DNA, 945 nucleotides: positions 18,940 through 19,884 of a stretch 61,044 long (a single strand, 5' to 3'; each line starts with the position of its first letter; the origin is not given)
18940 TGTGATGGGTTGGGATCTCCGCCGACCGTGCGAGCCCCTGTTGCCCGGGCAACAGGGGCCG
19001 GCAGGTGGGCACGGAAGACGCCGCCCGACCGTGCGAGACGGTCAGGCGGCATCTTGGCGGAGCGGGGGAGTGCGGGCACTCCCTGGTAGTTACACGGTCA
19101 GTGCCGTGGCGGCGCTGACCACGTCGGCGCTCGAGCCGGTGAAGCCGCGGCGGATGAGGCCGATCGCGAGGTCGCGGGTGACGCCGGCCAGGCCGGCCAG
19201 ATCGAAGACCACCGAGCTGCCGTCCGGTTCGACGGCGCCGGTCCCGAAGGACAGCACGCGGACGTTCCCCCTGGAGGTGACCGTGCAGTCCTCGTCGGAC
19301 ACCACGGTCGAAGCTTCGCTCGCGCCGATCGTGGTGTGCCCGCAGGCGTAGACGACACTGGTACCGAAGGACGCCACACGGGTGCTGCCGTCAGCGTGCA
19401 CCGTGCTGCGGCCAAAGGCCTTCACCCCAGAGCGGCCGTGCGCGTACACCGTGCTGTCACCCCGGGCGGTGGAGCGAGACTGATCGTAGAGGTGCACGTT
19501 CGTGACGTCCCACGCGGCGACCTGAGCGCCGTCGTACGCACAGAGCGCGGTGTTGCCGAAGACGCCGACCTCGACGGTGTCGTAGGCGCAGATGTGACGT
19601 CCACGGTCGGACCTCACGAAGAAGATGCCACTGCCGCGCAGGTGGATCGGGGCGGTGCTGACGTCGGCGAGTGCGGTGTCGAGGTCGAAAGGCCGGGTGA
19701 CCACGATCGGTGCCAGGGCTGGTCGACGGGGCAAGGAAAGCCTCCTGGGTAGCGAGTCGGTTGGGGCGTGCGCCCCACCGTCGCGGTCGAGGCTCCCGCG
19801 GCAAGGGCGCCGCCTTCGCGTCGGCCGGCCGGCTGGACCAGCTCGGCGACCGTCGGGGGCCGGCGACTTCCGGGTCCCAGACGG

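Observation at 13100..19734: Uncharacterised paralogue family with 8-residue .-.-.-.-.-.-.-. repeats (3 full-length copies + 2 fragments in 6.6 kb)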

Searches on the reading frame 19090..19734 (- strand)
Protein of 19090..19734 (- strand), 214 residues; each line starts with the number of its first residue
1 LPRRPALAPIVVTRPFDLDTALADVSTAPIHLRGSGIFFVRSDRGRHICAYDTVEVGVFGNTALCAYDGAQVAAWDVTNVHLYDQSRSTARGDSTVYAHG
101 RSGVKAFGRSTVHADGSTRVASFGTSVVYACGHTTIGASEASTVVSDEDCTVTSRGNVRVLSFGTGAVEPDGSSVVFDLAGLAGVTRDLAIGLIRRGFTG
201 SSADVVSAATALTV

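Call 4: search_protein_families(library=ncbifam, proteins=[window:19090-19734:-], max_evalue=1)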
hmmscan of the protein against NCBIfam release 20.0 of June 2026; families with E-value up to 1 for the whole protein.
window:19090-19734:- (214 aa): 1 family
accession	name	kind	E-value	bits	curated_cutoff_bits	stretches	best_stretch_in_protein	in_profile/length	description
TIGR04393.1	rpt_T5SS_PEPC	repeat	0.18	11.8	23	0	136-168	4-39/49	T5SS/PEP-CTERM-associated repeat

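Call 5: search_protein_families(library=pfam, proteins=[window:19090-19734:-], max_evalue=1)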
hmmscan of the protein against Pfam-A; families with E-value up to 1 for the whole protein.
window:19090-19734:- (214 aa): 0 families

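Call 9: find_homologous_proteins(query=window:19090-19734:-)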
Query window:19090-19734:- (214 aa): 1 proteins with E <= 0.001 among 813 candidates.
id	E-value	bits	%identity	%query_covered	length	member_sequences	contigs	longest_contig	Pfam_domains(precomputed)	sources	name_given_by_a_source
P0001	3.8e-132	456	100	100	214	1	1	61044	-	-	-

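Call 15: search_protein_families(library=phrogs, proteins=[window:19090-19734:-], max_evalue=1)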
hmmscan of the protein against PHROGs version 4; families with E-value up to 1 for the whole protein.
window:19090-19734:- (214 aa): 5 families
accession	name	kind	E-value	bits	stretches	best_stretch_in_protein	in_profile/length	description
phrog_15773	-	unknown function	1.2e-07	32.5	2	22-121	34-135/288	-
phrog_9992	-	tail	0.011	16.3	1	91-162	125-190/228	baseplate assembly protein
phrog_38627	-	unknown function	0.012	16.6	1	109-195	53-140/173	-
phrog_27932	-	tail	0.049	12.8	1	34-174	573-711/855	baseplate hub subunit and tail lysozyme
phrog_33643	-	unknown function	0.081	14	1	51-115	50-114/146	-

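Call 26: search_protein_families(library=pfam, alignment_id=A2, max_evalue=0.001)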
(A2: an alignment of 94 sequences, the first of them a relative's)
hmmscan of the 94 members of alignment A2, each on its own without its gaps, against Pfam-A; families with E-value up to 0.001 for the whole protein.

A. member 1, P0001 (214 aa): 0 families

B. families by the number of members that match (of 94 scanned): 25 families
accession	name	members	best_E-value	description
PF24703.2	DUF7666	32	4.8e-13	Domain of unknown function (DUF7666)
PF22178.3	Gp5_trimer_C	27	5.9e-11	Bacteriophage T4 gp5 C-terminal trimerisation domain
PF10988.14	DUF2807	14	1.4e-07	Putative auto-transporter adhesin, head GIN domain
PF20080.4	ALTTAQ_rpt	7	7e-12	ALTTAQ repeat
PF03961.19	FapA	7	1.6e-07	Flagellar Assembly Protein A beta solenoid domain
PF19062.5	DUF5758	6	1.2e-16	Family of unknown function (DUF5758)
PF08017.16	Fibrinogen_BP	3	8e-14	Fibrinogen binding protein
PF02389.20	Cornifin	2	1.5e-07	Cornifin (SPRR) family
PF02368.24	Big_2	2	1.1e-06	Bacterial Ig-like domain (group 2)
PF23981.1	DUF7305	2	1.8e-05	Domain of unknown function (DUF7305)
PF03913.18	Ragweed_pollen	2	3.8e-05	Ragweed group 5 pollen allergen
PF21785.3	Bflower_2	2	4.2e-05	5-fold beta-flower protein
PF11914.13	DUF3432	2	4.9e-05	Domain of unknown function (DUF3432)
PF10106.14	DUF2345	2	5.3e-05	Uncharacterized protein conserved in bacteria (DUF2345)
PF06692.16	MNSV_P7B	2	0.00018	Melon necrotic spot virus P7B protein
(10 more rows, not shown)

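Call 31: search_solved_structures(query=A3, max_evalue=1, show_alignments=2)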
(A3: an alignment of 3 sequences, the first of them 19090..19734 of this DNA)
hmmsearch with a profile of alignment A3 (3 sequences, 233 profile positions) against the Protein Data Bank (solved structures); distinct sequences matched with E-value up to 1: 17.
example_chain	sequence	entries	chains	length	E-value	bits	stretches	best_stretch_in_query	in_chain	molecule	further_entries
2eel_A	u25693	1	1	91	0.54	12.7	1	110-159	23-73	Cell death activator CIDE-A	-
7apy_A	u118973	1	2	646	0.9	11.9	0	192-231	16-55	Nitrous-oxide reductase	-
7aq0_A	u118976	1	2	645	0.92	11.9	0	192-231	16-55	Nitrous-oxide reductase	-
7aq8_A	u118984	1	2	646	0.94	11.9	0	192-231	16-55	Nitrous-oxide reductase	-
7aq3_A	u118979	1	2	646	0.97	11.8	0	192-231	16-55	Nitrous-oxide reductase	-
7aq5_A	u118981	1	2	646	0.97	11.8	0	192-231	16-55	Nitrous-oxide reductase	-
3sbp_A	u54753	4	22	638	0.97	11.8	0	192-231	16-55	Nitrous-oxide reductase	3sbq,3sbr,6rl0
7aq2_A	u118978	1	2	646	0.98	11.8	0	192-231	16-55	Nitrous-oxide reductase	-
6y6y_A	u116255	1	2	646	0.99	11.8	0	192-231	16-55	Nitrous-oxide reductase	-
6y77_A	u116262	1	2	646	0.99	11.8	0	192-231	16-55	Nitrous-oxide reductase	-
6y71_A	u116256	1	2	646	0.99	11.8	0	192-231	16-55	Nitrous-oxide reductase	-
6y7d_A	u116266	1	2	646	0.99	11.8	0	192-231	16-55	Nitrous-oxide reductase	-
6y72_A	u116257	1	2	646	0.99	11.8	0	192-231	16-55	Nitrous-oxide reductase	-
6rkz_A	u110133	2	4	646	0.99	11.8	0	192-231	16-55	Nitrous-oxide reductase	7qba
7aq4_A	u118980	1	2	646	0.99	11.8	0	192-231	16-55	Nitrous-oxide reductase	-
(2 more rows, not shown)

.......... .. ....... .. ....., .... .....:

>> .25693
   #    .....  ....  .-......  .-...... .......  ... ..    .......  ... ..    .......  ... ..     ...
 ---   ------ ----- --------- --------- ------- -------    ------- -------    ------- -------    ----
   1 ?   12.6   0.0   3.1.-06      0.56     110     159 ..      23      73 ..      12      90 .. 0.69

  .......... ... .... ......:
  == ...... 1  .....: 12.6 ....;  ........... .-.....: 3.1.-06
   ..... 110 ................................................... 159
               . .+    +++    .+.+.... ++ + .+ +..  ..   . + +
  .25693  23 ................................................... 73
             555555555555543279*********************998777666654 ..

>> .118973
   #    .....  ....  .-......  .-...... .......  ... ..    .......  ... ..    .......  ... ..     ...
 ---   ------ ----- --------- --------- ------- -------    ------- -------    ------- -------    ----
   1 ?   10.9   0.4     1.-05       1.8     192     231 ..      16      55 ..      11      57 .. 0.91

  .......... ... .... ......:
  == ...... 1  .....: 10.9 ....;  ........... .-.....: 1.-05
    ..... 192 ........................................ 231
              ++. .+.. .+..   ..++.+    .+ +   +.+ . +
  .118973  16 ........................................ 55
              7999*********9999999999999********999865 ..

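Call 34: search_protein_families(library=padloc, proteins=[window:19090-19734:-], max_evalue=0.001)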
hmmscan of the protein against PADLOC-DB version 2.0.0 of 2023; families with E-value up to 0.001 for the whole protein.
window:19090-19734:- (214 aa): 0 families

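Call 36: predict_structure(alignment_id=A3)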
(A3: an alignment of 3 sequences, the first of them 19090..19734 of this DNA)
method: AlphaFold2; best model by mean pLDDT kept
length: 214 residues; sequences in the alignment: 3
mean_pLDDT: 88.0   pTM: 0.82
mean pLDDT of the five models: 88.0, 87.0, 86.1, 83.9, 78.6
residues with pLDDT >= 90: 109; 70-90: 99; 50-70: 2; < 50: 4
segments of 3 or more residues with pLDDT < 50: 1-4
pLDDT, mean of each block of 10 residues (from residue 1): 62 91 85 92 85 91 90 89 93 93 94 94 93 90 87 90 82 85 86 86 90 85
secondary structure, 60 per line:
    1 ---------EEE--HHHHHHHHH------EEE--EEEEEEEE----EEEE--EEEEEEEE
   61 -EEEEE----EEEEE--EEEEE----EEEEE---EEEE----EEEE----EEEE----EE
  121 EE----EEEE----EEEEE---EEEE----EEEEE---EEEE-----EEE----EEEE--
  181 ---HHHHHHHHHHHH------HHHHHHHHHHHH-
elements in order: E10-12 H15-23 E30-32 E35-42 E47-50 E53-60 E62-66 E71-75 E78-82 E87-91 E95-98 E103-106 E111-114 E119-122 E127-130 E135-139 E143-146 E151-155 E159-162 E168-170 E175-178 H184-195 H202-213

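Call 41: fold_search(model_id=the predicted structure, library=pdb)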
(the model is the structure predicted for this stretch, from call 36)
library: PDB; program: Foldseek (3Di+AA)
matches with E <= 10: 85; with E <= 0.001: 0
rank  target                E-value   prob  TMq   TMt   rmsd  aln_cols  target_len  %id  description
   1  5awg_A                2.3e-01  0.12  0.22  0.15  16.0       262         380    9  Crystal structure of Hg-bound SufB-SufC-SufD complex from Escherichia coli (released 2015-11-11)
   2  1ooc_A                3.1e-01  0.35  0.34  0.23  12.3       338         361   10  Mutations in the T1.5 loop of pectate lyase A (released 2004-03-16)
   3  9a7k_B                3.2e-01  0.09  0.20  0.13  14.2       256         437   14  Integrative model of SUFB-SUFD by crosslinking MS and deep learning (released 2024-09-18)
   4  1gq8                  3.6e-01  0.21  0.33  0.25  12.2       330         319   10  Pectin methylesterase from Carrot (released 2002-04-18)
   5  5awg_E                3.8e-01  0.06  0.16  0.11  16.0       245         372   10  Crystal structure of Hg-bound SufB-SufC-SufD complex from Escherichia coli (released 2015-11-11)
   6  5awf_E                4.9e-01  0.09  0.23  0.15  16.2       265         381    9  Crystal structure of SufB-SufC-SufD complex from Escherichia coli (released 2015-11-11)
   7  1qcx                  6.1e-01  0.35  0.41  0.28   9.2       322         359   10  PECTIN LYASE B (released 1999-05-19)
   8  4mxn_C                6.4e-01  0.04  0.17  0.17  12.1       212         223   10  Crystal structure of a putative glycosyl hydrolase (PARMER_00599) from Parabacteroides merdae ATCC 43184 at 1.95 A res (released 2013-10-23)
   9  4mxn_D                9.8e-01  0.04  0.17  0.16  12.8       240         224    8  Crystal structure of a putative glycosyl hydrolase (PARMER_00599) from Parabacteroides merdae ATCC 43184 at 1.95 A res (released 2013-10-23)
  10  2qxz_A                1.1e+00  0.09  0.25  0.19  12.0       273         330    8  pectate lyase R236F from Xanthomonas campestris (released 2008-03-04)
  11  4mxn_A                1.1e+00  0.04  0.18  0.17  11.8       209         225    9  Crystal structure of a putative glycosyl hydrolase (PARMER_00599) from Parabacteroides merdae ATCC 43184 at 1.95 A res (released 2013-10-23)
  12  5gkq_A                1.2e+00  0.11  0.29  0.13  10.6       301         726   10  Structure of PL6 family alginate lyase AlyGC mutant-R241A (released 2017-02-08)
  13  5awg_B                1.2e+00  0.07  0.25  0.17  15.4       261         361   11  Crystal structure of Hg-bound SufB-SufC-SufD complex from Escherichia coli (released 2015-11-11)
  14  6kfn                  1.3e+00  0.10  0.26  0.21  11.8       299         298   12  Crystal structure of alginate lyase from Paenibacillus sp. str. FPU-7 (released 2019-10-30)
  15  1pcl                  1.4e+00  0.09  0.30  0.21  12.8       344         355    9  UNUSUAL STRUCTURAL FEATURES IN THE PARALLEL BETA-HELIX IN PECTATE LYASES (released 1995-02-14)
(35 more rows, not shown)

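Call 42: fold_search(model_id=the predicted structure, library=viral)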
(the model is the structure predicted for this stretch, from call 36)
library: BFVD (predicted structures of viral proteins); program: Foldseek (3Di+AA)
matches with E <= 10: 220; with E <= 0.001: 0
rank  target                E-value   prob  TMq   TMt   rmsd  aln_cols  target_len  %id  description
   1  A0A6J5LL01            4.6e-02  0.99  0.42  0.33   8.6       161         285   11  DUF7666 domain-containing protein (Fragment) [uncultured Caudovirales phage]
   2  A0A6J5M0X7            1.0e-01  1.00  0.57  0.34   4.2       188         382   16  Uncharacterized protein [uncultured Caudovirales phage]
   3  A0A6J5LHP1            1.3e-01  0.44  0.34  0.21  10.3       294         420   14  Uncharacterized protein [uncultured Caudovirales phage]
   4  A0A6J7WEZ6            1.5e-01  0.41  0.29  0.24  11.2       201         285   15  Uncharacterized protein [uncultured Caudovirales phage]
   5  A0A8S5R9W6            3.0e-01  0.30  0.31  0.10  10.1       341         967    9  Uncharacterized protein [virus sp. ctDYl1]
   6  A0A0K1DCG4            3.7e-01  0.25  0.29  0.19  10.6       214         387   12  E1B 55 kDa protein [Equine adenovirus B serotype 2]
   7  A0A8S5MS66            5.3e-01  0.13  0.28  0.18  10.2       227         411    9  Endopolygalacturonase (Fragment) [Podoviridae sp. ctV3c15]
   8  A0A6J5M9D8            5.3e-01  0.06  0.18  0.15  14.3       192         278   17  Uncharacterized protein [uncultured Caudovirales phage]
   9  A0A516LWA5            5.9e-01  0.14  0.27  0.16  12.1       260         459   11  (no name in the UniProt tables at hand)
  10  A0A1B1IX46            5.9e-01  0.08  0.22  0.07  13.5       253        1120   12  (no name in the UniProt tables at hand)
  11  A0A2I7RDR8            6.3e-01  0.12  0.29  0.11  10.3       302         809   10  (no name in the UniProt tables at hand)
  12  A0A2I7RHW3            6.3e-01  0.10  0.24  0.12  10.9       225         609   10  (no name in the UniProt tables at hand)
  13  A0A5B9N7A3            7.0e-01  0.15  0.30  0.25  12.7       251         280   12  (no name in the UniProt tables at hand)
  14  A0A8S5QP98            7.3e-01  0.06  0.18  0.05  12.8       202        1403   12  Tail protein [Siphoviridae sp. ctgBD49]
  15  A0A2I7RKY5            7.8e-01  0.25  0.39  0.15   8.4       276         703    9  (no name in the UniProt tables at hand)
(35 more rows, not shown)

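Call 45: search_dna_similar(query=window:19090-19734:-, collection=phages, mode=protein, max_evalue=0.001, max_rows=25)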
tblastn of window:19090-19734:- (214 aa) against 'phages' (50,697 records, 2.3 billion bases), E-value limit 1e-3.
Records with a match: 5; places in all: 6; records where one place covers at least 80% of the query: 0.
Best place of each record, by identity: <60% 5.
By first word of the organism name: Mycobacterium 2; Dulem 1; Caudoviricetes 1; Gordonia 1.
By host as written in the record: Mycobacteruim smegmatis mc2 155 2; Varecia variegata 1; - 1; Gordonia rubripertincta NRRL B-16540 1.
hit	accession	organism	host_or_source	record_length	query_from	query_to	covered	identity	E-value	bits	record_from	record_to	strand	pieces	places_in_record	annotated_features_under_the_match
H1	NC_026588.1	Mycobacterium phage Squirty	Mycobacteruim smegmatis mc2 155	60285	10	169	75%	28.8%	3e-9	62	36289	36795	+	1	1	51: hypothetical protein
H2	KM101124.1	Mycobacterium phage Squirty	Mycobacteruim smegmatis mc2 155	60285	10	169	75%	28.8%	3e-9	62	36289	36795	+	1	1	51: hypothetical protein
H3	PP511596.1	Dulem virus 38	Varecia variegata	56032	50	182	62%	33.8%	8e-7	55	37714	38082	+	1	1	hypothetical protein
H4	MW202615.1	Caudoviricetes sp.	Manatee Spring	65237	44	179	64%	31.4%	4e-8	59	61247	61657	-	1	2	hypothetical protein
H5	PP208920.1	Gordonia phage BillDoor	Gordonia rubripertincta NRRL B-16540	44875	2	130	60%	29.2%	6e-4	46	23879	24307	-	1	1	32: hypothetical protein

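Call 46: get_annotated_region(hit=H1, flank=6000)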
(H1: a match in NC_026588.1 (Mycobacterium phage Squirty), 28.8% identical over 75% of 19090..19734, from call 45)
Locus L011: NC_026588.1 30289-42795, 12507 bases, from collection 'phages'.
description: Mycobacterium phage Squirty, complete genome.
organism: Mycobacterium phage Squirty (NCBI taxid 1527512)
taxonomy: Viruses; Duplodnaviria; Heunggongvirae; Uroviricota; Caudoviricetes; Gracegardnervirinae; Squirtyvirus; Mycobacterium virus Squirty
host: Mycobacteruim smegmatis mc2 155; source: soil; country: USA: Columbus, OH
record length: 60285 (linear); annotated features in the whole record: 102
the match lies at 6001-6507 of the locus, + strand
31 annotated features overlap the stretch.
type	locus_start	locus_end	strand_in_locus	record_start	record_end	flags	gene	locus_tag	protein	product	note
CDS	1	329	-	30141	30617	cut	36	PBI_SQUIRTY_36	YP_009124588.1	hypothetical protein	-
CDS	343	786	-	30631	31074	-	37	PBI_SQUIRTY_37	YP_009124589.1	metallo-protease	-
CDS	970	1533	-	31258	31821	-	38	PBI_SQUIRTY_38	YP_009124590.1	transcriptional repressor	Immunity repressor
CDS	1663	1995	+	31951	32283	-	39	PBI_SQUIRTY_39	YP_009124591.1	CRO protein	CRO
CDS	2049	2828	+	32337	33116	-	40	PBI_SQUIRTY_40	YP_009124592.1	anti-repressor Ant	BRO domain, putative antirepressor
CDS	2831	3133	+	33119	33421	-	41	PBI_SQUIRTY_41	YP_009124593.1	hypothetical protein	-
CDS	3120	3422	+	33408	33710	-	42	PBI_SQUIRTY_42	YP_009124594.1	hypothetical protein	-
CDS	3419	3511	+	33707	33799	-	43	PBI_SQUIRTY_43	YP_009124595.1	hypothetical protein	-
CDS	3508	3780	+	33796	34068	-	44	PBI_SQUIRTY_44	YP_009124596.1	excisionase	-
CDS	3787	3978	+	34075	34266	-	45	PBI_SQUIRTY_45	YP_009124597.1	hypothetical protein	-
CDS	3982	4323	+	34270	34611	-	46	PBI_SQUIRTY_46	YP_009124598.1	hypothetical protein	-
CDS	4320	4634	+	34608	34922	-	47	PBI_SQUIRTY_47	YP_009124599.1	hypothetical protein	-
CDS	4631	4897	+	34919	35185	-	48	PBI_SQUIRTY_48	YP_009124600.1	hypothetical protein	-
CDS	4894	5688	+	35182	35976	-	49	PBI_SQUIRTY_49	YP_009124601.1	hypothetical protein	-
CDS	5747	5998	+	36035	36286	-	50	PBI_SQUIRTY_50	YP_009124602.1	hypothetical protein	-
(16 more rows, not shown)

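Call 47: get_annotated_region(hit=H5, flank=6000)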
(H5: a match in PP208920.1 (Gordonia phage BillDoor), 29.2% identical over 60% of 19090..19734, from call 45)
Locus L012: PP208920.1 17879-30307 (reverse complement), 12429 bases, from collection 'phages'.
description: Gordonia phage BillDoor, complete genome.
organism: Gordonia phage BillDoor (NCBI taxid 3118974)
taxonomy: Viruses; Duplodnaviria; Heunggongvirae; Uroviricota; Caudoviricetes; Emalynvirus
host: Gordonia rubripertincta NRRL B-16540; source: soil; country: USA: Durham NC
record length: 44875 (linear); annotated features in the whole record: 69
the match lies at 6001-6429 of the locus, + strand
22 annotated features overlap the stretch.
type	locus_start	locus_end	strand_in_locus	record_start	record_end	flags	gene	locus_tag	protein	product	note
CDS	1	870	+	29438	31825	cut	43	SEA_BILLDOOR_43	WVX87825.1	DNA polymerase I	-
CDS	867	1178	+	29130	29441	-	42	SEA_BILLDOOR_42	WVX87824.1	hypothetical protein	-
CDS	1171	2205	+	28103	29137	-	41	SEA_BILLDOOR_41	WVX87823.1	Cas4 exonuclease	-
CDS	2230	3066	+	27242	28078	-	40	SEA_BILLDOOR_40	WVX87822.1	RecA-like DNA recombinase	-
CDS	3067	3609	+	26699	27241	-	39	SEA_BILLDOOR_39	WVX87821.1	hypothetical protein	-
CDS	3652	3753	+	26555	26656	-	38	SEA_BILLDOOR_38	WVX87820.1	hypothetical protein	-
CDS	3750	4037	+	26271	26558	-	37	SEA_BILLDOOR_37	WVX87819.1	Holliday junction resolvase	-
CDS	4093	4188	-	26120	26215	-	36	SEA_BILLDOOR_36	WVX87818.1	membrane protein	-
CDS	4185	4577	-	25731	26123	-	35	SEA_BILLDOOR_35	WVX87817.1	MerR-like helix-turn-helix DNA binding domain protein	-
CDS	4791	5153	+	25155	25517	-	34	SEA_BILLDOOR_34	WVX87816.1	hypothetical protein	-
CDS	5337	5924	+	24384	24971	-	33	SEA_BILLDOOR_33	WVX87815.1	hypothetical protein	-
CDS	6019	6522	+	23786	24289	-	32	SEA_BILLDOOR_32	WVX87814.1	hypothetical protein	-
CDS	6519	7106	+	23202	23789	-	31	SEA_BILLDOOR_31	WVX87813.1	hypothetical protein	-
CDS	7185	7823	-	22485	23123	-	30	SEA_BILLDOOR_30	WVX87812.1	hypothetical protein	-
CDS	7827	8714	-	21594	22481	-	29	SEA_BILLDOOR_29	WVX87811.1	hypothetical protein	-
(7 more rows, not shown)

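Call 48: search_protein_families(library=pfam, proteins=[L011:5995-7065:+, L012:6019-6522:+], max_evalue=0.001)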
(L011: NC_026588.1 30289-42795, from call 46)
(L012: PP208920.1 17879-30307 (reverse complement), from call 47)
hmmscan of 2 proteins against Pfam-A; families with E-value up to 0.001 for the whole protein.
L011:5995-7065:+ (356 aa): 2 families
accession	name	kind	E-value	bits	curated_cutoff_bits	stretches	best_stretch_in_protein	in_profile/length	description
PF24703.2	DUF7666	-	1e-10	42.4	27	1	254-338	3-83/95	Domain of unknown function (DUF7666)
PF20080.4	ALTTAQ_rpt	-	1.2e-08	34.9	26.4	0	162-190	9-37/38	ALTTAQ repeat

L012:6019-6522:+ (167 aa): 0 families

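Call 49: search_protein_families(library=phrogs, proteins=[L011:5995-7065:+, L012:6019-6522:+], max_evalue=0.01)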
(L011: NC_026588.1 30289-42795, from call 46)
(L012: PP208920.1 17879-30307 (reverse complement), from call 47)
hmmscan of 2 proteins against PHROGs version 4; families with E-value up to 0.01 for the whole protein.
L011:5995-7065:+ (356 aa): 4 families
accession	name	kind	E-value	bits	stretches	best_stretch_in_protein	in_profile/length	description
phrog_15773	-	unknown function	6.6e-196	650.2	2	99-356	35-288/288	-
phrog_8332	-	unknown function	3.7e-09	37.5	2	147-209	155-217/248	-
phrog_9992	-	tail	1e-07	32.7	0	99-167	123-190/228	baseplate assembly protein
phrog_18079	-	unknown function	9e-06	26.2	1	256-341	24-111/251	-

L012:6019-6522:+ (167 aa): 2 families
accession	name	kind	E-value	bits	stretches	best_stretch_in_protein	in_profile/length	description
phrog_15773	-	unknown function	5.2e-31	109.1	2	3-129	4-136/288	-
phrog_9992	-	tail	0.00014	22.4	1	26-74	125-173/228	baseplate assembly protein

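Call 70: find_homologous_proteins(query=window:19090-19734:-, region=160-214, max_evalue=0.1)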
Query window:19090-19734:-, residues 160-214 (55 aa): 1 proteins with E <= 0.1 among 152 candidates.
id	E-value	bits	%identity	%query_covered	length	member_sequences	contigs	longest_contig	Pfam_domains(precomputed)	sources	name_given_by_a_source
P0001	2.2e-23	97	100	100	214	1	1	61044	-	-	-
